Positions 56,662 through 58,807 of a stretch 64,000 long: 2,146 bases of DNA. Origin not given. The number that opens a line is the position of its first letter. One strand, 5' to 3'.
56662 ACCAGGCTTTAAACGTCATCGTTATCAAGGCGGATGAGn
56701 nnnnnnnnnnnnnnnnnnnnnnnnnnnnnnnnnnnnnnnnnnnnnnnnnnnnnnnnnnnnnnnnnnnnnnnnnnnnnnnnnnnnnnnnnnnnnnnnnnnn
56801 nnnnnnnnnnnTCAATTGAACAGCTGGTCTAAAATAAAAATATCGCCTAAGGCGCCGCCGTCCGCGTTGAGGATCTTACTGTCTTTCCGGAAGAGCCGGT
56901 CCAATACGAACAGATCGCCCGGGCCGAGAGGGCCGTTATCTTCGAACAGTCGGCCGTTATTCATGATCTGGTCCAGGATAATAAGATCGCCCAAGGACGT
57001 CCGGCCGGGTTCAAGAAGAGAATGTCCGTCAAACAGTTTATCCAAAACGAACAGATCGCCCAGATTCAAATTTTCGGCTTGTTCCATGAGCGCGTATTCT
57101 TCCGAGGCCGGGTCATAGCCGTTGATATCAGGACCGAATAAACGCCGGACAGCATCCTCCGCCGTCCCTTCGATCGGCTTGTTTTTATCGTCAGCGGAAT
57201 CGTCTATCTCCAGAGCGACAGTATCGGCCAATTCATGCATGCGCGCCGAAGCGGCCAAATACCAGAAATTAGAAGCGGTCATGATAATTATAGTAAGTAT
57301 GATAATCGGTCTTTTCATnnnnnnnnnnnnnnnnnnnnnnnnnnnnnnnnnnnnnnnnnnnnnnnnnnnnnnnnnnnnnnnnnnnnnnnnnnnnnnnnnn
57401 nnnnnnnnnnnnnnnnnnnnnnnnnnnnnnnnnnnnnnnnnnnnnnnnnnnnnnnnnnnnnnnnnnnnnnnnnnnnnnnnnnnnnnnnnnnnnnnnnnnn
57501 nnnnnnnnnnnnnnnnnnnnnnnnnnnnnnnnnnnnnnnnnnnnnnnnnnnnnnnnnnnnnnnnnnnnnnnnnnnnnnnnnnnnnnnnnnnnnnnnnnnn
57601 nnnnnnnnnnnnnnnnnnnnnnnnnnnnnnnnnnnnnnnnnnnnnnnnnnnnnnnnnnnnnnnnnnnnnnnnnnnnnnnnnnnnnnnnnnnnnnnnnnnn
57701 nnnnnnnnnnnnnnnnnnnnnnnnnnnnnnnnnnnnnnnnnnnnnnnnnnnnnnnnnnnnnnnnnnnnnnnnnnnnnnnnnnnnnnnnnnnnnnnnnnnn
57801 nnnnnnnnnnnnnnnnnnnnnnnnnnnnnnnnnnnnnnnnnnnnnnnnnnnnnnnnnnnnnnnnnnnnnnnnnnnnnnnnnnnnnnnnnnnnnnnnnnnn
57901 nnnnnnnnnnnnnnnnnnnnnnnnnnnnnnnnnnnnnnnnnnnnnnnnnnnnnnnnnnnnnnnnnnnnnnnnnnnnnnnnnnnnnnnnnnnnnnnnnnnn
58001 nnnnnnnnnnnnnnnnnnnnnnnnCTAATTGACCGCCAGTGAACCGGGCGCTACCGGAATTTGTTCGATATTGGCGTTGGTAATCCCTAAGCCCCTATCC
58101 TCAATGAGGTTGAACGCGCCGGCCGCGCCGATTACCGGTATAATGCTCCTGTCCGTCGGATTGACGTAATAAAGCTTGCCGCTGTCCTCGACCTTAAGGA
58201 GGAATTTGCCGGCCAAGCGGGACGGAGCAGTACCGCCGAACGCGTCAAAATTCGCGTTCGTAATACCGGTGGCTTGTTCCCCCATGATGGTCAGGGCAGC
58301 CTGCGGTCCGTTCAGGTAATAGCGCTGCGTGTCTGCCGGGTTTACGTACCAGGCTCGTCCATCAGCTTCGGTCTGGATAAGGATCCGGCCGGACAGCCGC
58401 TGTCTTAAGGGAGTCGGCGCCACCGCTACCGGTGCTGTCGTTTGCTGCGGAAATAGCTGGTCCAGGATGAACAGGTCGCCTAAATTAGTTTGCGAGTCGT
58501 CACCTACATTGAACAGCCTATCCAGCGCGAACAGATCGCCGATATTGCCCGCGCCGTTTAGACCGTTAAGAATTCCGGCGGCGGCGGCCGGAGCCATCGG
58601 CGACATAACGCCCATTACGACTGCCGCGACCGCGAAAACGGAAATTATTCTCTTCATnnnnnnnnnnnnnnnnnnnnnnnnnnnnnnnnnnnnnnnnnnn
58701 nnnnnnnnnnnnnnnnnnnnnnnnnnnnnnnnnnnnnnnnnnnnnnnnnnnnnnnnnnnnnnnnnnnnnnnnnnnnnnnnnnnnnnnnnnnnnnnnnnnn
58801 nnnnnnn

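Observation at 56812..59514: Cluster of four paralogous secreted proteins built from a repeated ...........-type motif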

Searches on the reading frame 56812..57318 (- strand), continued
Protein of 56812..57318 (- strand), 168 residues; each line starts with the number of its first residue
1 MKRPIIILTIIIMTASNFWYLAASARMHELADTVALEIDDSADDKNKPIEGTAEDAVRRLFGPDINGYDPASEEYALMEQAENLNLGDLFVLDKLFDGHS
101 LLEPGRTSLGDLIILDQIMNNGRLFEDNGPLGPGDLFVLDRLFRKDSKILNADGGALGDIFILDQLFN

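Call 61: predict_structure(alignment_id=A5)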
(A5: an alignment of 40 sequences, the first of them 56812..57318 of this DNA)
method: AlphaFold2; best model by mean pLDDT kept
length: 168 residues; sequences in the alignment: 40
mean_pLDDT: 51.6   pTM: 0.22
mean pLDDT of the five models: 51.6, 50.6, 50.3, 47.7, 47.2
residues with pLDDT >= 90: 0; 70-90: 21; 50-70: 55; < 50: 92
segments of 3 or more residues with pLDDT < 50: 43-52, 62-65, 83-110, 120-132, 139-143, 145-159, 161-168
pLDDT, mean of each block of 10 residues (from residue 1): 78 80 65 52 46 53 49 54 44 38 42 52 42 49 44 42 44
secondary structure, 60 per line:
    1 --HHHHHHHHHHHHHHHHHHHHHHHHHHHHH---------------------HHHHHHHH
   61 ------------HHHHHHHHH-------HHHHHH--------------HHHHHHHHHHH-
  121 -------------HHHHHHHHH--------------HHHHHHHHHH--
elements in order: H3-31 H53-60 H73-81 H89-94 H109-119 H134-142 H157-166

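Call 63: find_encoding_contigs(protein=P0039, flank=6000, max_places=1)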
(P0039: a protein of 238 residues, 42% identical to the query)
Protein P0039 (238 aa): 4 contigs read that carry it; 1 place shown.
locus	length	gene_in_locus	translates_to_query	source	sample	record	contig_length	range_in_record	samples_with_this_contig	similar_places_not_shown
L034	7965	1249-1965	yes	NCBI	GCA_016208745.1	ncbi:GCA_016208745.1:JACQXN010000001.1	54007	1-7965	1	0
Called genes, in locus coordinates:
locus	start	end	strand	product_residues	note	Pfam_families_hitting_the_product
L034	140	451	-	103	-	PF01541:GIY-YIG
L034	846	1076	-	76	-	-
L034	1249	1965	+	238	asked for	PF01476:LysM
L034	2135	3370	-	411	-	-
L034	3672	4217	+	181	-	PF04542:Sigma70_r2, PF08281:Sigma70_r4_2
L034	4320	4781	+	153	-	-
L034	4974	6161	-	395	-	PF03979:Sigma70_r1_1, PF00140:Sigma70_r1_2, PF04542:Sigma70_r2, PF04539:Sigma70_r3, PF04545:Sigma70_r4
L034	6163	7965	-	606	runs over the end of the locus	PF01807:Zn_ribbon_DnaG, PF08275:DNAG_N, PF01751:Toprim, PF13155:Toprim_2, PF13662:Toprim_4, PF10410:DnaB_bind (faint)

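Call 64: find_encoding_contigs(protein=P0076, flank=6000, max_places=1)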
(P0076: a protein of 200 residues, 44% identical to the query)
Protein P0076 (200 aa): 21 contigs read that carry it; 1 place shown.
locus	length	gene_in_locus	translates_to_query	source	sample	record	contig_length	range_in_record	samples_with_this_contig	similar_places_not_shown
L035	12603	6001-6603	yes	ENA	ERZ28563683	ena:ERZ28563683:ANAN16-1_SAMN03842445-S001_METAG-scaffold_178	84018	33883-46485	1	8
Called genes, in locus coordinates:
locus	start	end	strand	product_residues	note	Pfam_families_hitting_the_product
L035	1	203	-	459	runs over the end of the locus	PF17767:NAPRTase_N, PF02749:QRPTase_N (weak), PF17956:NAPRTase_C (weak)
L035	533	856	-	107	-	-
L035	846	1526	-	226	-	-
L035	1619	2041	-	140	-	PF00293:NUDIX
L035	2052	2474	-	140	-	PF00293:NUDIX, PF14815:NUDIX_4 (weak)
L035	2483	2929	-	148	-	PF00293:NUDIX, PF14815:NUDIX_4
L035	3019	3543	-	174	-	PF01936:NYN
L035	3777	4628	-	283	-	-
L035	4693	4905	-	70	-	-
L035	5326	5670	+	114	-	-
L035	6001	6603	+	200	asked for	PF01476:LysM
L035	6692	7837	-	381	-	-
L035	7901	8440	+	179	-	PF04542:Sigma70_r2, PF08281:Sigma70_r4_2, PF04545:Sigma70_r4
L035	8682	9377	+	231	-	PF00072:Response_reg, PF00486:Trans_reg_C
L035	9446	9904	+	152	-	PF03449:GreA_GreB_N (weak), PF01272:GreA_GreB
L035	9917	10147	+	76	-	-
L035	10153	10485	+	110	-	PF04020:Phage_holin_4_2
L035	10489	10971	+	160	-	PF10646:Germane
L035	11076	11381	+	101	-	-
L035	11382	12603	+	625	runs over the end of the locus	PF01496:V_ATPase_I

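Call 65: find_encoding_contigs(protein=P0084, flank=6000, max_places=1)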
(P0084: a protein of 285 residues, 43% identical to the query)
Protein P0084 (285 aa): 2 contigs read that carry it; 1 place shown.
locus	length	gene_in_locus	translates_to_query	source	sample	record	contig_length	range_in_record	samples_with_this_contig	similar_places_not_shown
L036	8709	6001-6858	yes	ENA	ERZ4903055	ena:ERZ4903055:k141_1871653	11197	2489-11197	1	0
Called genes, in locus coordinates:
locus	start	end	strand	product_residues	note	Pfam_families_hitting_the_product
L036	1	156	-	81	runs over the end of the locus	-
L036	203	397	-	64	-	-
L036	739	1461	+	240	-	PF24827:AstE_AspA_cat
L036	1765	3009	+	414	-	PF00890:FAD_binding_2 (weak), PF03486:HI0933_like, PF07992:Pyr_redox_2, PF13454:NAD_binding_9, PF13738:Pyr_redox_3 (faint), PF22780:HI0933_like_1st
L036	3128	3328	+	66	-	PF00313:CSD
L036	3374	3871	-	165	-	PF00583:Acetyltransf_1, PF13673:Acetyltransf_10, PF13508:Acetyltransf_7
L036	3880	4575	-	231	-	PF04264:YceI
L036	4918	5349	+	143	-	PF00072:Response_reg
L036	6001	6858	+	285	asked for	PF13473:Cupredoxin_1 (weak), PF00127:Copper-bind (weak)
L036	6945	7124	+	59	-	-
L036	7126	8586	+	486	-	-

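Call 67: find_encoding_contigs(protein=P0078, flank=6000, max_places=1)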
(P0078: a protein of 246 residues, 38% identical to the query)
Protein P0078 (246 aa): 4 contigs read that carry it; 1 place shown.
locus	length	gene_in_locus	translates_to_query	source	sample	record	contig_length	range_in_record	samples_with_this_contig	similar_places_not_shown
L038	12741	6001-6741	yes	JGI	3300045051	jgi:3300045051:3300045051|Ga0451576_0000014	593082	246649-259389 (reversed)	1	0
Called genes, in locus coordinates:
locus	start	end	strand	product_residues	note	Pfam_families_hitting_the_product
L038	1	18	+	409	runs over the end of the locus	-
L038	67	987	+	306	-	PF00188:CAP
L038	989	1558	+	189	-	PF13328:HD_4, PF01966:HD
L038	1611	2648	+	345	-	PF05448:AXE1 (faint), PF01738:DLH, PF02129:Peptidase_S15, PF00561:Abhydrolase_1, PF12146:Hydrolase_4, PF12697:Abhydrolase_6, PF08840:BAAT_C, PF00326:Peptidase_S9, +2 more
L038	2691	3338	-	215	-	-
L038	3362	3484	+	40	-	-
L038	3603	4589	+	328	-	PF04542:Sigma70_r2 (weak), PF04539:Sigma70_r3 (weak), PF04545:Sigma70_r4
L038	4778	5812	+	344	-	PF02615:Ldh_2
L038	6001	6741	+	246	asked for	-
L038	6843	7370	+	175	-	-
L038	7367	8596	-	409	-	-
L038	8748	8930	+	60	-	-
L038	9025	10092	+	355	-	PF08239:SH3_3 (weak)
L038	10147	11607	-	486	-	PF03193:RsgA_GTPase (faint), PF00005:ABC_tran, PF02463:SMC_N (faint), PF13401:AAA_22 (faint), PF13555:AAA_29 (faint), PF13304:AAA_21 (faint), PF00005:ABC_tran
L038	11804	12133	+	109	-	-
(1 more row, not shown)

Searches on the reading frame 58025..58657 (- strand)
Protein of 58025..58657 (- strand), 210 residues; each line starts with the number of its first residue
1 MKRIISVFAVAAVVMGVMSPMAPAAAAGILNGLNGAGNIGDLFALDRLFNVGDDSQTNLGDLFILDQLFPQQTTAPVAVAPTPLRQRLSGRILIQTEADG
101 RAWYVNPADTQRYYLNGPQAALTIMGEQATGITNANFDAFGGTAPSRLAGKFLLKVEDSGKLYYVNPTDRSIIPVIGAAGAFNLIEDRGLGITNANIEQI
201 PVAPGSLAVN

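Call 3: search_protein_families(library=pfam, proteins=[window:58025-58657:-], max_evalue=1)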
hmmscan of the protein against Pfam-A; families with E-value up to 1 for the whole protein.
window:58025-58657:- (210 aa): 2 families
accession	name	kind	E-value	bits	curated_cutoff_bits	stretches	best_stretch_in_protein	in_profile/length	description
PF00397.32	WW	-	0.025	15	26.9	1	157-170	11-24/31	WW domain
PF23374.1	Fn3_arc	-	0.048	14.2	28.9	1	89-111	43-65/78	Archaeal fibronectin-III type-like domain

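Call 4: search_protein_families(library=ncbifam, proteins=[window:58025-58657:-], max_evalue=1)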
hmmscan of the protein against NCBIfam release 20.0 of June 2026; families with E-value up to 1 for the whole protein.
window:58025-58657:- (210 aa): 0 families

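Call 79: predict_structure(alignment_id=A7)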
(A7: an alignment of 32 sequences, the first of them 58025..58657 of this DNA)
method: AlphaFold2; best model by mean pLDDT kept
length: 210 residues; sequences in the alignment: 32
mean_pLDDT: 78.6   pTM: 0.62
mean pLDDT of the five models: 78.6, 77.6, 76.5, 76.2, 75.7
residues with pLDDT >= 90: 121; 70-90: 18; 50-70: 32; < 50: 39
segments of 3 or more residues with pLDDT < 50: 1-12, 14-39
pLDDT, mean of each block of 10 residues (from residue 1): 41 42 39 42 53 55 64 82 96 93 96 94 96 97 96 96 97 97 97 96 81
secondary structure, 60 per line:
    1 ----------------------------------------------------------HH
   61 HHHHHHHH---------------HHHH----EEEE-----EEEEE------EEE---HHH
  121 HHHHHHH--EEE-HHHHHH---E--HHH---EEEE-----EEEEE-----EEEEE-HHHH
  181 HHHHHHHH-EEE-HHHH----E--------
elements in order: H59-68 H84-87 E92-95 E101-105 E112-114 H118-127 E130-132 H134-139 E152-155 E161-165 E171-175 H177-188 E190-192 H194-197

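Call 85: fold_search(model_id=the predicted structure, library=pdb)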
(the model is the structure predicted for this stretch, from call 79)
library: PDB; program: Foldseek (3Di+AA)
matches with E <= 10: 136; with E <= 0.001: 0
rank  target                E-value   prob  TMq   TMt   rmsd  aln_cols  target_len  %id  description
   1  9n59_A                9.6e-01  0.04  0.12  0.05  12.2       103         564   12  CryoEM structure of the Azotobacter vinelandii flagellar filament (released 2025-07-16)
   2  6jk1_A                1.0e+00  0.04  0.13  0.22  12.8       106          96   15  Crystal Structure of YAP1 and Dendrin complex 2 (released 2019-09-25)
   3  6tgs                  1.5e+00  0.05  0.15  0.29  13.9       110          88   13  AtNBR1-PB1 domain (released 2020-02-12)
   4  9bv1_G                2.0e+00  0.02  0.11  0.10  14.2       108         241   13  M2A Midnolin-Proteasome (translocating) (released 2025-06-11)
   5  9gcz_B                2.0e+00  0.02  0.11  0.07  11.2       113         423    9  XusB lipoprotein bound to ferric enterobactin (released 2025-08-13)
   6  5cz9_K                2.0e+00  0.02  0.12  0.12  22.7       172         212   15  Yeast 20S proteasome beta5-D17N mutant in complex with Carfilzomib; Propeptide expressed in trans (released 2016-03-23)
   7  7nao_G                2.4e+00  0.02  0.11  0.10  14.1       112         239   13  Human PA28-20S proteasome complex (released 2022-11-02)
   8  1z8g_A                2.6e+00  0.03  0.13  0.08  13.6       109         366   10  Crystal structure of the extracellular region of the transmembrane serine protease hepsin with covalently bound prefer (released 2005-05-03)
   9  8ib4_I                2.8e+00  0.03  0.10  0.11   8.1        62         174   19  Respiratory complex CI:CIII2, type IA, Wild type mouse under cold temperature (released 2024-09-18)
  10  4o2z                  2.9e+00  0.01  0.08  0.06  13.5        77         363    6  Crystal Structure of MPK3 from Leishmania donovani, LdBPK_100540 in the presence of NVP-BBT594 (released 2014-01-22)
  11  3ris_C                3.5e+00  0.07  0.13  0.12   3.2        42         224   14  Crystal structure of the catalytic domain of UCHL5, a proteasome-associated human deubiquitinating enzyme, reveals an  (released 2011-11-09)
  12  6qm7_A                3.5e+00  0.01  0.09  0.08  14.0       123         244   13  Leishmania tarentolae proteasome 20S subunit complexed with GSK3494245 (released 2019-04-17)
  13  1rpy_B                3.8e+00  0.04  0.16  0.28   6.6        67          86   13  CRYSTAL STRUCTURE OF THE DIMERIC SH2 DOMAIN OF APS (released 2003-12-23)
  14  7oio_MODEL_1_A        3.8e+00  0.02  0.12  0.15  19.7       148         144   14  Solution structure of Legionella pneumophila LspC (released 2022-06-01)
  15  8ypk_K                3.8e+00  0.01  0.11  0.10  13.4       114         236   10  mouse proteasome 20S subunit in complex with compound 1 (released 2024-07-31)
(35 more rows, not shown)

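Call 101: fold_search(model_id=the predicted structure, library=viral)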
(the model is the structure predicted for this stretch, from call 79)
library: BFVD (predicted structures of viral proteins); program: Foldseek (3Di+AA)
matches with E <= 10: 65; with E <= 0.001: 0
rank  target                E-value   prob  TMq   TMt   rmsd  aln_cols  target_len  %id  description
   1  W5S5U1                9.5e-01  0.08  0.15  0.18  16.7       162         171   12  Uncharacterized protein [Pithovirus sibericum]
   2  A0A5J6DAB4            1.1e+00  0.08  0.09  0.14  20.0        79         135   18  Uncharacterized protein [Erwinia phage pEp_SNUABM_08]
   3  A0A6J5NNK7            1.5e+00  0.06  0.18  0.04  42.6       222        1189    9  Uncharacterized protein [uncultured Caudovirales phage]
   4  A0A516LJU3            1.7e+00  0.07  0.10  0.19  24.8        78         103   15  (no name in the UniProt tables at hand)
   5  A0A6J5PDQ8            1.7e+00  0.04  0.10  0.03  20.9       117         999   16  LT_GEWL domain containing protein [uncultured Caudovirales phage]
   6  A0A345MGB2            1.8e+00  0.04  0.11  0.21  16.4        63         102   16  Uncharacterized protein [Streptomyces phage LukeCage]
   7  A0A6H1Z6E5            1.9e+00  0.06  0.11  0.13  16.0        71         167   15  (no name in the UniProt tables at hand)
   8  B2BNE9                1.9e+00  0.04  0.12  0.10  29.4       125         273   14  Outer capsid protein VP7 [Aquareovirus G (isolate American grass carp/USA/PB01-155/-)]
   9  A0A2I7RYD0            2.0e+00  0.08  0.15  0.13  20.1        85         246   16  (no name in the UniProt tables at hand)
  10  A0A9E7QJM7            2.1e+00  0.06  0.12  0.12  17.9        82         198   20  (no name in the UniProt tables at hand)
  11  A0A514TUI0            2.1e+00  0.02  0.09  0.04  23.9       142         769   15  Uncharacterized protein [Aeromonas phage PS1]
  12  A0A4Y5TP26            2.6e+00  0.08  0.10  0.03  18.1        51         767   16  (no name in the UniProt tables at hand)
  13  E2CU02                2.6e+00  0.02  0.12  0.03  34.4       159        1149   16  ORF57L [Turbot reddish body iridovirus]
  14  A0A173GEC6            2.7e+00  0.06  0.11  0.24  14.3        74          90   15  Transmembrane protein [Erwinia phage vB_EamM_RAY]
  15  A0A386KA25            2.9e+00  0.06  0.13  0.11  23.4        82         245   12  Uncharacterized protein [Mycobacterium phage Saguaro]
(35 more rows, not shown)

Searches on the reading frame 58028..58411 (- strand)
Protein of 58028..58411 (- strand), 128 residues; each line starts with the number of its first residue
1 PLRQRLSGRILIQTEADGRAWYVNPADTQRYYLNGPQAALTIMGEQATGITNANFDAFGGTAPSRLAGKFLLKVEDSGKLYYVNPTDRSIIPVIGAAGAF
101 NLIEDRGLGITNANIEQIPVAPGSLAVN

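Call 21: find_homologous_proteins(query=window:58028-58411:-, max_evalue=0.001)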
Query seq(128 aa) (128 aa): 25 proteins with E <= 0.001 among 49 candidates.
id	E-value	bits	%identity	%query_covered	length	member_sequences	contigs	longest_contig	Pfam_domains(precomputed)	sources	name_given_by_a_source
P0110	2.2e-77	275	100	100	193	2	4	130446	-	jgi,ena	-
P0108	1.6e-74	266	96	100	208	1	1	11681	-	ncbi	ncbi:MAG: hypothetical protein V1867_07045 [Candidatus Falkowbacteria bacterium]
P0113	1.3e-54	201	70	99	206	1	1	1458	-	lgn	-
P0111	4.4e-54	200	71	99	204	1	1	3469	-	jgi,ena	-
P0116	1.2e-40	156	63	94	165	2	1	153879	-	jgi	-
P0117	1.7e-39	153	60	98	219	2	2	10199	-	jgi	-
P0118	1.1e-35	140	57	98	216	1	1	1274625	-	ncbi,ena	-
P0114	1.1e-34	137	53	99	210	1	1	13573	-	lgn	-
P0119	2.2e-33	133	55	98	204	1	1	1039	-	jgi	jgi:hypothetical protein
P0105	1.8e-32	130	53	93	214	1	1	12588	-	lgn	-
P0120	1.5e-31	127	53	94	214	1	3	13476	-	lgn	-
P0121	3.9e-31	126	52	93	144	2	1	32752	-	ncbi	-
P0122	1.2e-30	124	50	96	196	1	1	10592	-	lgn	-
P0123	5.4e-30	122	52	93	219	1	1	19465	-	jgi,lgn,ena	-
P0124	7.6e-30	121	51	91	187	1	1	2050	-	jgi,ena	-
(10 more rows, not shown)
